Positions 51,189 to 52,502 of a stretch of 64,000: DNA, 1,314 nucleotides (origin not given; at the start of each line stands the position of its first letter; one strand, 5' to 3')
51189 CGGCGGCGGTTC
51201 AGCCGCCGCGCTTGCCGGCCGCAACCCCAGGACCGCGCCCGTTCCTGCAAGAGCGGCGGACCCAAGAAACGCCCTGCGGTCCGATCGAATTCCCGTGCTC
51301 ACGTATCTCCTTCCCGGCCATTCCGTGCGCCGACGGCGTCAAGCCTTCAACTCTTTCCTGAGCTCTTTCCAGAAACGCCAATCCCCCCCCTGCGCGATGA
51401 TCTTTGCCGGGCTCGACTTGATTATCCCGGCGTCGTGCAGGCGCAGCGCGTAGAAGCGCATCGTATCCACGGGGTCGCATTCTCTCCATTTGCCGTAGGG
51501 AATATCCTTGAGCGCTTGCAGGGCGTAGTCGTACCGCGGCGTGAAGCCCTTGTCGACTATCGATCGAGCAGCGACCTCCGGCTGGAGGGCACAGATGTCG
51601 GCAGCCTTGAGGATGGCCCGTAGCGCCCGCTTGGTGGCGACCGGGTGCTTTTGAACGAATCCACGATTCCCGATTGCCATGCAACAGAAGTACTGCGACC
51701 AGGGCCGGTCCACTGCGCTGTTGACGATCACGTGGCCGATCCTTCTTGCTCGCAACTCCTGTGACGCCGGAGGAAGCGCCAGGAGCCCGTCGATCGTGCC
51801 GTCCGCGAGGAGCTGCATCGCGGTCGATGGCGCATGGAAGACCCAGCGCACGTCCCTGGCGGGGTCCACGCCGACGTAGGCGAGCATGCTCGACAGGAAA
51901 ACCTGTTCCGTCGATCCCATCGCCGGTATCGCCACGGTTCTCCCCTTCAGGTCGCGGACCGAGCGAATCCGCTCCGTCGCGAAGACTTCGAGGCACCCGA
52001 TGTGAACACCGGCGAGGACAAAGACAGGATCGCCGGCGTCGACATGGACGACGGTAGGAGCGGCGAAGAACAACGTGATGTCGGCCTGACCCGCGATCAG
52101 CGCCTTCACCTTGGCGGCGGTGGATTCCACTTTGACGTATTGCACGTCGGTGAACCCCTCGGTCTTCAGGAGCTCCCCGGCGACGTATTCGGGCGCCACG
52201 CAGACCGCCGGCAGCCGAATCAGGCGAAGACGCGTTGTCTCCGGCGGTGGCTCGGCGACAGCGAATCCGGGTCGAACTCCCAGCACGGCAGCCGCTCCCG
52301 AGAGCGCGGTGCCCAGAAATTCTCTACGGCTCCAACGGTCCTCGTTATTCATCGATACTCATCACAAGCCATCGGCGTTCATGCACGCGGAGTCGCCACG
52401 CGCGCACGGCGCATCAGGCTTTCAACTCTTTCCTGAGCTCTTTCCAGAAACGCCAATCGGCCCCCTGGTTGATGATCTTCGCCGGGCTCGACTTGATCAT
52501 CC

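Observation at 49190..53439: Four tandem paralogs of a Tat-exported, Cys-rich NMT1-like binding protein with no cognate transporter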

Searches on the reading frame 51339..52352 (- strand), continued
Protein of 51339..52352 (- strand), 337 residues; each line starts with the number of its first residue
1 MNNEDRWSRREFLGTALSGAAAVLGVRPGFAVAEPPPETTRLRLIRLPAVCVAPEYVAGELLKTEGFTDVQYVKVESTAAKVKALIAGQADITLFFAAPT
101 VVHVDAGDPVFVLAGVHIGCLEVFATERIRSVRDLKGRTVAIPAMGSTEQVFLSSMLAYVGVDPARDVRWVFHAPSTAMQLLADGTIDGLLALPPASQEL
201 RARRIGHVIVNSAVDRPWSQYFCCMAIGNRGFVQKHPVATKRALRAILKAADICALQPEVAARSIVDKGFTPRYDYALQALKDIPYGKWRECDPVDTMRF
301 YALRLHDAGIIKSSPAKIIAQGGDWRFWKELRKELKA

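Call 39: search_solved_structures(query=A2, max_evalue=0.01, show_alignments=5)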
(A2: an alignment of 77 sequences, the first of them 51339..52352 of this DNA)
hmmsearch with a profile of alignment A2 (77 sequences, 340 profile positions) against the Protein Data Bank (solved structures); distinct sequences matched with E-value up to 0.01: 15.
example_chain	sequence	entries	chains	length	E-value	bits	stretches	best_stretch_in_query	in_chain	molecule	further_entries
6ssy_A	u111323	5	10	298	6.8e-08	35.4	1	61-255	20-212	Taurine-binding periplasmic protein | Taurine ABC transporter substrate-binding protein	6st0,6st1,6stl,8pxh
3uif_A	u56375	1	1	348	1.3e-07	34.5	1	83-263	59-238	Sulfonate ABC transporter, periplasmic sulfonate-binding protein SsuA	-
2i48_A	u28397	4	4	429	1.3e-06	31.1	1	150-256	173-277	Bicarbonate transporter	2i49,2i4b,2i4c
4h6d_F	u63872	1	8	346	2.6e-06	30.2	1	74-271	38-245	Pyrimidine precursor biosynthesis enzyme THI5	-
3qsl_A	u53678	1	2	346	2.2e-05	27.1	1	9-255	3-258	Putative exported protein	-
4h65_A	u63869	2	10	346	6.6e-05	25.6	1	74-269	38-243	Pyrimidine precursor biosynthesis enzyme THI5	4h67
3e4r_A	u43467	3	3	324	0.00018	24.1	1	71-198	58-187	Nitrate transport protein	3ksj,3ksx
8wm7_C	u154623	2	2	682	0.0016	21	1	132-258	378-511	Nitrate transport ATP-binding protein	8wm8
8w9m_C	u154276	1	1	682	0.0016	21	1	132-258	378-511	Nitrate transport ATP-binding protein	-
2x26_A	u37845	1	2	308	0.0035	19.9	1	72-198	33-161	PERIPLASMIC ALIPHATIC SULPHONATES-BINDING PROTEIN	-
9uai_E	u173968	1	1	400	0.0046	19.5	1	134-264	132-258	Nitrate transport ATP-binding subunits C and D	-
9uak_A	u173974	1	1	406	0.0048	19.5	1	134-264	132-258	C terminal regulatory domain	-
9u9z_C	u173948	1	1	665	0.0064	19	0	133-264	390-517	CmpC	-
9ua0_C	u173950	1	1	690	0.0069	18.9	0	133-264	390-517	CmpC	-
9ua1_C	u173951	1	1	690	0.0069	18.9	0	133-264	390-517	CmpC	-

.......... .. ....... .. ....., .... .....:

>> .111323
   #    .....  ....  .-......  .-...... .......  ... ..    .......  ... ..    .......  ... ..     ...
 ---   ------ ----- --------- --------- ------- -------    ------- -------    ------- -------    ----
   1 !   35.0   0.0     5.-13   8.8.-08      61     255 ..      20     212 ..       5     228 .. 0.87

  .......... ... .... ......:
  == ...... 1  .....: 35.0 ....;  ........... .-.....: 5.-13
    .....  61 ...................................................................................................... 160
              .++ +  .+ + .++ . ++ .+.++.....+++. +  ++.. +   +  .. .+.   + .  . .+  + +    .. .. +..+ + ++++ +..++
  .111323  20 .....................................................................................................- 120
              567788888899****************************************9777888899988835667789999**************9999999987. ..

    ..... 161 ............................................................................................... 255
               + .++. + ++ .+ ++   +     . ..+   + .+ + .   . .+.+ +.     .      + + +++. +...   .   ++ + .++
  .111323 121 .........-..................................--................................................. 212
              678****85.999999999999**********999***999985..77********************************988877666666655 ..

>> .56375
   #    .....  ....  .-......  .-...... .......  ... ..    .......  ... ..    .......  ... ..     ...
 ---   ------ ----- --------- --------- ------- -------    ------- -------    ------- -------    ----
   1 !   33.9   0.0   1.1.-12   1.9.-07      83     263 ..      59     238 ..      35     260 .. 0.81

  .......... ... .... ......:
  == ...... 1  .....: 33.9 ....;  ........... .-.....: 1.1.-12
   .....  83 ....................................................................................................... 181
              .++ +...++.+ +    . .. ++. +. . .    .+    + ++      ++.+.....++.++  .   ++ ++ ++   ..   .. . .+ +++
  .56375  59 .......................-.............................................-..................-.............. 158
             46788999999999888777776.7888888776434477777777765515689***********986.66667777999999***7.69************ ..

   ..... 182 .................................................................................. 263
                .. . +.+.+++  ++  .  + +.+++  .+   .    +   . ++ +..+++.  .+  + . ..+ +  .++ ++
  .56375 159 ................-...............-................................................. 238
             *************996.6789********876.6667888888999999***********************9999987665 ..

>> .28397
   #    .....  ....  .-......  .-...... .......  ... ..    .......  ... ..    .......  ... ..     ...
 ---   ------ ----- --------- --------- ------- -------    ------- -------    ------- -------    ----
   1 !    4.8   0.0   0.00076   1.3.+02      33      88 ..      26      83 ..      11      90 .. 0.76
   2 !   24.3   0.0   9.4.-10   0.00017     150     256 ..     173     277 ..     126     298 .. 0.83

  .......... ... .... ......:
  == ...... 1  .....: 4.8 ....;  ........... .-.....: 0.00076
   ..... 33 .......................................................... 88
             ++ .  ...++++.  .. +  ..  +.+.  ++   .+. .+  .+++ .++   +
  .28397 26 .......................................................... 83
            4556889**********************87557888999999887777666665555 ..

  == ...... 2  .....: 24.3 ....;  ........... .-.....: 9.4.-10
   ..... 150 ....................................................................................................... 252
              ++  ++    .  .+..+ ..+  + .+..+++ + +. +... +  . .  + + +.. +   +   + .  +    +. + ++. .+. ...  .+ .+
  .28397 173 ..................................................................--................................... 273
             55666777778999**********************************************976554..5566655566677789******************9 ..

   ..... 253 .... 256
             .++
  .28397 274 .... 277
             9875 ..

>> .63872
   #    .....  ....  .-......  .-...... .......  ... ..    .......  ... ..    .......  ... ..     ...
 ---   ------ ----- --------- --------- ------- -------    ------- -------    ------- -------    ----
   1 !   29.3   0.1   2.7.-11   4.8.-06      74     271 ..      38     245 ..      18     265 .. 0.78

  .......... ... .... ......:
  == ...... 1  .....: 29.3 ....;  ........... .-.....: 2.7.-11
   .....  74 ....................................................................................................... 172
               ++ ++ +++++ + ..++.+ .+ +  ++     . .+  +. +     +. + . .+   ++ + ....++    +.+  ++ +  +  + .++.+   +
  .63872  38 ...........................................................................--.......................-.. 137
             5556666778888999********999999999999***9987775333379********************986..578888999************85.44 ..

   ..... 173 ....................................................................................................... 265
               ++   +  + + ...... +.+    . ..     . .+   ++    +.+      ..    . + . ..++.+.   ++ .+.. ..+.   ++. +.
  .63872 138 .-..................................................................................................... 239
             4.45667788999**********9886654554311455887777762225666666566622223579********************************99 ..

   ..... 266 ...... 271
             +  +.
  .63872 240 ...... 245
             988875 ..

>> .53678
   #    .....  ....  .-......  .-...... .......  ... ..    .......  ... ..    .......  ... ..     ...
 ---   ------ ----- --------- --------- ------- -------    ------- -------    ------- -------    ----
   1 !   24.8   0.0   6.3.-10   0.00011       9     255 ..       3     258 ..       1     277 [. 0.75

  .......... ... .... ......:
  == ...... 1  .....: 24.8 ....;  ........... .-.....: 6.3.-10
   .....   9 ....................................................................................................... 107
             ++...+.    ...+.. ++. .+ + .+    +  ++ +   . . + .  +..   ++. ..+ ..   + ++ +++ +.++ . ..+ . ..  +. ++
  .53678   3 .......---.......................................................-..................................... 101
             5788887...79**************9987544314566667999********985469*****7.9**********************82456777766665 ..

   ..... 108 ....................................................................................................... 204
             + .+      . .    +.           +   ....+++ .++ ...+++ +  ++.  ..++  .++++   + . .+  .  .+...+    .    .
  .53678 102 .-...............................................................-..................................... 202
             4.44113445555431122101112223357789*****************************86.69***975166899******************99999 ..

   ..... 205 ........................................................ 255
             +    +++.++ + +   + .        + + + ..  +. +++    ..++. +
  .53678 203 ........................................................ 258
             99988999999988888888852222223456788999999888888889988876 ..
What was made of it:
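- On THI5 HMP-P synthase: Only two of the four Cys are matched (call 39).
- Closest known: THI5/NMT1 pyrimidine synthase. Different: Its Lys62 and His66 are not conserved here (call 39), and only two of its four Cys are matched.
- The THI5 catalytic Lys62 and His66 are not conserved (call 39).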

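Call 40: fold_search(model_id=the predicted structure, library=pdb)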
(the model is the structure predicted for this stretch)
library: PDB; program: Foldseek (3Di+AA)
matches with E <= 10: 1700; with E <= 0.001: 1343
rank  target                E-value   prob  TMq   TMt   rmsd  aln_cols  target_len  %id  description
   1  6ssy_B                2.4e-16  1.00  0.66  0.74   4.2       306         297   20  Taurine ABC transporter substrate binding protein TauA from E. coli in complex with 2-Aminoethylphosphonic acid (released 2019-12-18)
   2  3qsl_A                3.2e-16  1.00  0.65  0.69   4.6       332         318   17  Structure of CAE31940 from Bordetella bronchiseptica RB50 (released 2011-03-23)
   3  3qsl_B                1.0e-15  1.00  0.68  0.70   4.4       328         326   18  Structure of CAE31940 from Bordetella bronchiseptica RB50 (released 2011-03-23)
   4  6ssy_A                1.6e-15  1.00  0.65  0.73   4.3       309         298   21  Taurine ABC transporter substrate binding protein TauA from E. coli in complex with 2-Aminoethylphosphonic acid (released 2019-12-18)
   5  9uai                  3.0e-15  1.00  0.70  0.64   4.1       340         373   16  Crystal structure of cyanobacterial CRD of CmpBCD in the presence of nitrate (released 2026-04-08)
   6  9uak                  6.3e-15  1.00  0.72  0.67   3.9       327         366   15  Crystal structure of C terminal regulatory domain of cyanobacterial bicarbonate transporter CmpABCD (released 2026-04-08)
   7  2g29                  8.0e-15  1.00  0.73  0.65   3.9       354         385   15  crystal structure of the periplasmic nitrate-binding protein NrtA from Synechocystis PCC 6803 (released 2006-07-11)
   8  2i48                  8.4e-15  1.00  0.67  0.58   4.4       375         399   17  Crystal structure of Bicarbonate Transport Protein CmpA from Synechocystis sp. PCC 6803 in complex with carbonic acid (released 2006-12-19)
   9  2i49                  1.0e-14  1.00  0.68  0.58   4.3       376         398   17  Crystal structure of apo form of Bicarbonate Transport Protein CmpA from Synechocystis sp. PCC 6803 (released 2006-12-19)
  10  3uif                  1.1e-14  1.00  0.62  0.63   4.8       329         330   17  CRYSTAL STRUCTURE OF putative sulfonate ABC transporter, periplasmic sulfonate-binding protein SsuA from Methylobacillus (released 2011-11-23)
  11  3un6                  1.9e-14  1.00  0.69  0.79   3.8       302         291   12  2.0 Angstrom Crystal Structure of Ligand Binding Component of ABC-type Import System from Staphylococcus aureus with Zin (released 2011-12-07)
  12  2i4b                  3.8e-14  1.00  0.64  0.55   5.4       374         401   16  Crystal structure of Bicarbonate Transport Protein CmpA from Synechocystis sp. PCC 6803 in complex with bicarbonate and  (released 2006-12-19)
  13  3ksx                  5.6e-14  1.00  0.67  0.77   3.7       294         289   16  The alkanesulfonate-binding protein SsuA from Xanthomonas axonopodis pv. citri bound to MOPS (released 2010-10-13)
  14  3ksj                  6.0e-14  1.00  0.68  0.78   3.8       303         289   16  The alkanesulfonate-binding protein SsuA from Xabthomonas axonopodis pv. citri bound to MES (released 2010-10-13)
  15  2x26_A                8.4e-14  1.00  0.65  0.70   4.0       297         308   15  Crystal structure of the periplasmic aliphatic sulphonate binding protein SsuA from Escherichia coli (released 2010-04-14)
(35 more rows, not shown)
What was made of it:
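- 51339..52352 (-): NMT1-like Tat/Cys protein, second gene (337 aa). This copy gives the numbering used in the report. Best Foldseek match is TauA 6ssy (call 40).
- On NMT1 / NMT1_2 binding-protein fold (Pfam PF09084, PF13379): Foldseek finds TauA, NrtA, CmpA, SsuA and THI5 at E 1e-16 to 1e-12, with TM 0.6-0.8 (call 40).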

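Call 64: search_protein_families(library=pfam, proteins=[L001:18321-18716:+, L083:10136-11281:-, L083:11295-11660:-], max_evalue=0.001)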
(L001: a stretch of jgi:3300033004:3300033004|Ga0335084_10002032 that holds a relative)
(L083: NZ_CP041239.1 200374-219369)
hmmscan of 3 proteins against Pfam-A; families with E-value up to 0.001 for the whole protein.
L001:18321-18716:+ (131 aa): 1 family
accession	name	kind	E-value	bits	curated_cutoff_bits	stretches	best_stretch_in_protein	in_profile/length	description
PF00072.30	Response_reg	-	9e-27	93.9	30.2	1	6-118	1-111/111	Response regulator receiver domain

L083:10136-11281:- (381 aa): 2 families
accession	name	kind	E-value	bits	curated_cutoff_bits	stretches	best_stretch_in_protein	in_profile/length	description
PF00072.30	Response_reg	-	2.7e-31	108.5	30.2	1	7-119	1-111/111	Response regulator receiver domain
PF00211.25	Guanylate_cyc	-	1.2e-20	74.3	21.9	1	196-372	7-179/183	Adenylate and Guanylate cyclase catalytic domain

L083:11295-11660:- (121 aa): 1 family
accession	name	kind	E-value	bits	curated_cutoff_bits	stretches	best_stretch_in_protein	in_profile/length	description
PF00072.30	Response_reg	-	1.7e-27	96.2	30.2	1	5-117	1-111/111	Response regulator receiver domain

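Call 66: search_protein_representatives(alignment_id=A2)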
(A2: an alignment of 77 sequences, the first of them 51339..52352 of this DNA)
Query: 77 sequences, 340 profile positions. Proteins with E-value up to 0.001 (for the whole library): 10361; up to 1e-10: 3821; up to 1e-30: 1086. The best 150 are listed.
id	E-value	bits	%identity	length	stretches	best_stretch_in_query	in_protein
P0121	1.8e-167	573.3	-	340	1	1-340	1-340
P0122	2.0e-144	497.5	-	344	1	8-340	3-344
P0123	3.5e-143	493.4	-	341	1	4-340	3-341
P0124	2.1e-138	477.7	-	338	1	1-340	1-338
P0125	2.6e-137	474.1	-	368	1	23-339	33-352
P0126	4.6e-134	463.4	-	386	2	37-338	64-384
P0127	2.7e-132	457.6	-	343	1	1-340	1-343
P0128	5.2e-131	453.4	-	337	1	9-339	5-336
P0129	4.2e-130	450.4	-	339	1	1-340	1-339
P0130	7.3e-129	446.3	-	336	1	10-338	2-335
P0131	1.2e-128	445.7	-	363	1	8-337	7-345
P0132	4.5e-128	443.7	-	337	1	9-340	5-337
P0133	5.9e-127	440.1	-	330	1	9-339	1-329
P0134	2.5e-126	438.0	-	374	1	30-338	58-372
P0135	3.5e-126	437.5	-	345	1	6-340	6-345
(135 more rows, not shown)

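Call 84: get_annotated_region(hit=H4, flank=9000)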
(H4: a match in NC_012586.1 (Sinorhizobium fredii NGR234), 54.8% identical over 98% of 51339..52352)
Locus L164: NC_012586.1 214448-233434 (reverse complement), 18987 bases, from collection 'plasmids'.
description: Sinorhizobium fredii NGR234 plasmid pNGR234b, complete sequence
organism: Sinorhizobium fredii NGR234 (NCBI taxid 394)
taxonomy: Bacteria; Pseudomonadota; Alphaproteobacteria; Hyphomicrobiales; Rhizobiaceae; Sinorhizobium; Sinorhizobium fredii; Sinorhizobium fredii NGR234
host: -; source: -; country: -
typing (MOB-suite, as given by PLSDB): conjugative; relaxase MOBQ; mating-pair formation MPF_T
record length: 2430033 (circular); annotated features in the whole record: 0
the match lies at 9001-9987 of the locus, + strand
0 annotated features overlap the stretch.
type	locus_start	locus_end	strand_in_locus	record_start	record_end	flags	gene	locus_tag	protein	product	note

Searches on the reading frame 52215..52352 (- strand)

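Call 47: search_protein_families(library=pfam, proteins=[window:52215-52352:-], max_evalue=10)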
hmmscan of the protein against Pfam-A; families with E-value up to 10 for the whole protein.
seq(46 aa): 2 families
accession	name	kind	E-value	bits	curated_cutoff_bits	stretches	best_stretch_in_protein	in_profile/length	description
PF10518.14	TAT_signal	-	0.016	15.6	22.7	1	8-24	3-19/21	TAT (twin-arginine translocation) pathway signal sequence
PF10399.14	UCR_Fe-S_N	-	0.026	14.4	24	1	3-23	5-25/41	Ubiquitinol-cytochrome C reductase Fe-S subunit TAT signal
